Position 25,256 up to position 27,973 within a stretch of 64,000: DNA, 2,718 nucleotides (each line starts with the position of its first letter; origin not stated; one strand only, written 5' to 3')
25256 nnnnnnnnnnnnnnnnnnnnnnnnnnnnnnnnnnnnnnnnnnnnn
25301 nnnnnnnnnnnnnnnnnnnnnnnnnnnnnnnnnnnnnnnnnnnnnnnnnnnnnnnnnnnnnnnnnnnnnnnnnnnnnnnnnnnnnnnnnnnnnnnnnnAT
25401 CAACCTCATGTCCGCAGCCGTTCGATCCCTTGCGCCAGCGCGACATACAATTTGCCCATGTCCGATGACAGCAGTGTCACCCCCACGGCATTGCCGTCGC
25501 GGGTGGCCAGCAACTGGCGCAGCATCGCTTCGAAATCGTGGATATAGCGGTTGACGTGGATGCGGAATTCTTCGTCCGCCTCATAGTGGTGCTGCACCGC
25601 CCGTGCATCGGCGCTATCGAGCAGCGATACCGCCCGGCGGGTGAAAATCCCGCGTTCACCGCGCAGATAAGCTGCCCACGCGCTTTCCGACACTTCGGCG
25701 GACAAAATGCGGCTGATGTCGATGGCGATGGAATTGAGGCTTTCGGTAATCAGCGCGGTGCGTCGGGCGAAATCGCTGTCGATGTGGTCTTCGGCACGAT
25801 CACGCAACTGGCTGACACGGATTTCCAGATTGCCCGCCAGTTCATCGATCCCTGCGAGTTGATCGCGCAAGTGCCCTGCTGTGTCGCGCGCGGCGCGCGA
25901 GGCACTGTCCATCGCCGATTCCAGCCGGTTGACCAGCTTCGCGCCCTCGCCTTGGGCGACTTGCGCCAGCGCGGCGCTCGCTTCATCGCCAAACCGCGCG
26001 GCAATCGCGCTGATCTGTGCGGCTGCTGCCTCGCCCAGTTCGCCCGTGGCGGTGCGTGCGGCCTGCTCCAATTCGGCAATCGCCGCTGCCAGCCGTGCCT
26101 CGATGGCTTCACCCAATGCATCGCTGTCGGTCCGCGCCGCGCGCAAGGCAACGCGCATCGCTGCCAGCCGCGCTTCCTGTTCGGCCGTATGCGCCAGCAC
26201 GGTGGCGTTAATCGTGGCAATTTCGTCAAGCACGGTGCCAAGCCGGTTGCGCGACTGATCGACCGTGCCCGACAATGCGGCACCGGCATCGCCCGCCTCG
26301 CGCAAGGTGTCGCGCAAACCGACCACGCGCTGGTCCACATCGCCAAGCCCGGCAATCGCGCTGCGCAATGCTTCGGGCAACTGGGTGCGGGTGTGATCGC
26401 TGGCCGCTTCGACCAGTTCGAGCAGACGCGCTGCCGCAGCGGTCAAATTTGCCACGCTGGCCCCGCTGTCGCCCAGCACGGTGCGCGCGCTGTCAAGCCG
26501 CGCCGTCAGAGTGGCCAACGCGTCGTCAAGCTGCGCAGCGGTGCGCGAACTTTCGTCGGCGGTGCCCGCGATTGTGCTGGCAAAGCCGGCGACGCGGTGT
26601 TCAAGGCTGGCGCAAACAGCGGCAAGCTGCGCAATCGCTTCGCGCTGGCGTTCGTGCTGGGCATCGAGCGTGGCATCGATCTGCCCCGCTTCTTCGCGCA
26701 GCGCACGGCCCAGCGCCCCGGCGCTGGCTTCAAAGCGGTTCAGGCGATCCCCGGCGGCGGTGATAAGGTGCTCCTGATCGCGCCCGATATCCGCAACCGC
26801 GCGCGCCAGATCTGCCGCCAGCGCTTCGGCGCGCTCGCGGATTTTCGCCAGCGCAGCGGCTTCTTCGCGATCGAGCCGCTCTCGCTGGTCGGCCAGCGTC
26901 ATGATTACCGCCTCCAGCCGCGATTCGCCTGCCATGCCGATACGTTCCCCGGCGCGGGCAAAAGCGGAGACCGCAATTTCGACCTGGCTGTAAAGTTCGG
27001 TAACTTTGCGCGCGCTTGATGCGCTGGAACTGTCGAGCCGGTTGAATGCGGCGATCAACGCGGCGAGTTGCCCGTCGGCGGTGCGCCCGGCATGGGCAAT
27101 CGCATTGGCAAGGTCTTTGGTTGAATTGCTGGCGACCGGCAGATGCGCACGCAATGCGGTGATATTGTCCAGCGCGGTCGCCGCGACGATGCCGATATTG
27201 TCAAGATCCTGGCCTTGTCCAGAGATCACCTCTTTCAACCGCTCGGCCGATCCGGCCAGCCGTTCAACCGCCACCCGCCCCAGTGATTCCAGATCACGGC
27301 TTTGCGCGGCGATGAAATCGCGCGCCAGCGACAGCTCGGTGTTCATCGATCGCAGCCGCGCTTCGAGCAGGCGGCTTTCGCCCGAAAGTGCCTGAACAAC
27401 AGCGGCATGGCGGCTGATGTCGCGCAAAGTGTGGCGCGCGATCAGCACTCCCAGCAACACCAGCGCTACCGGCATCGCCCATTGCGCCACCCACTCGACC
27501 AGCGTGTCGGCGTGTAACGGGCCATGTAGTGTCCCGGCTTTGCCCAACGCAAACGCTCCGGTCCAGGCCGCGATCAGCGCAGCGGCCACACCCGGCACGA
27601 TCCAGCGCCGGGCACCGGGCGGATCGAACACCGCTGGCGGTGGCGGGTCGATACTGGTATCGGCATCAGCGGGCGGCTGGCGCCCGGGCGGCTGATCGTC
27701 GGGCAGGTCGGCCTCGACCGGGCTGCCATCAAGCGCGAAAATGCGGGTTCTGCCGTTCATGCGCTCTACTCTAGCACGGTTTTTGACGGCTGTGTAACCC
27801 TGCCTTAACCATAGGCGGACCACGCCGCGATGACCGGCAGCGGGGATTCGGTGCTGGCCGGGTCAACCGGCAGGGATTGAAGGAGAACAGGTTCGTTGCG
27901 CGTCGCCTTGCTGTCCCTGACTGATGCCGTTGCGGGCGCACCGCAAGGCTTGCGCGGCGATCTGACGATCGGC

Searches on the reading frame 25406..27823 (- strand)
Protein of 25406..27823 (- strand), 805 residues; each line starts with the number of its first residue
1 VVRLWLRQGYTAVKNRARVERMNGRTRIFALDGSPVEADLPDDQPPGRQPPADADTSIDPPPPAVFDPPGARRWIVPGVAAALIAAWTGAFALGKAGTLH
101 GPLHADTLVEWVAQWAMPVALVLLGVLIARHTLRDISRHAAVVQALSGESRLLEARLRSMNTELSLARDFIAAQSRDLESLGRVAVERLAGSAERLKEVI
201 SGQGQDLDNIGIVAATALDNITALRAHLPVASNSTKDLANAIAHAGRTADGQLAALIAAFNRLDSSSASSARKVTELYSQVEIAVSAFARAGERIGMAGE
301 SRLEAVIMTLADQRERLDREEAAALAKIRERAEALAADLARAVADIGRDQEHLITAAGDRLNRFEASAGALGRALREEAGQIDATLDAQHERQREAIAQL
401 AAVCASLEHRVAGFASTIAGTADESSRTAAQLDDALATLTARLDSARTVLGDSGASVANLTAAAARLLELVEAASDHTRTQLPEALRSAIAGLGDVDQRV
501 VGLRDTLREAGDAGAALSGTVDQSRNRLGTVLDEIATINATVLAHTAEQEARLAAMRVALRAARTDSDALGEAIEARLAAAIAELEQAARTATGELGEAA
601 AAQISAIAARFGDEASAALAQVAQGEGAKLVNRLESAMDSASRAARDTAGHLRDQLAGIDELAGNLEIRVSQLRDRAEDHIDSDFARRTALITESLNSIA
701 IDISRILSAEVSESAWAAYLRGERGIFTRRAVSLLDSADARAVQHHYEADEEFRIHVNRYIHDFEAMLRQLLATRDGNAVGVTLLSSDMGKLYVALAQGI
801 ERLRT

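Call 15: search_protein_families(library=pfam, proteins=[window:25406-27823:-], max_evalue=0.01)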
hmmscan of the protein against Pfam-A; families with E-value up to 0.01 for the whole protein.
window:25406-27823:- (805 aa): 1 family
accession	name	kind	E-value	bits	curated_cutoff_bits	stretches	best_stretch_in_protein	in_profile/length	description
PF03036.21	Perilipin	-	0.0032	17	33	1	385-471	299-386/403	Perilipin family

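Call 16: search_protein_families(library=ncbifam, proteins=[window:25406-27823:-], max_evalue=0.01)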
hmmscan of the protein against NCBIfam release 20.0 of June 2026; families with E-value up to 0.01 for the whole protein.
window:25406-27823:- (805 aa): 0 families
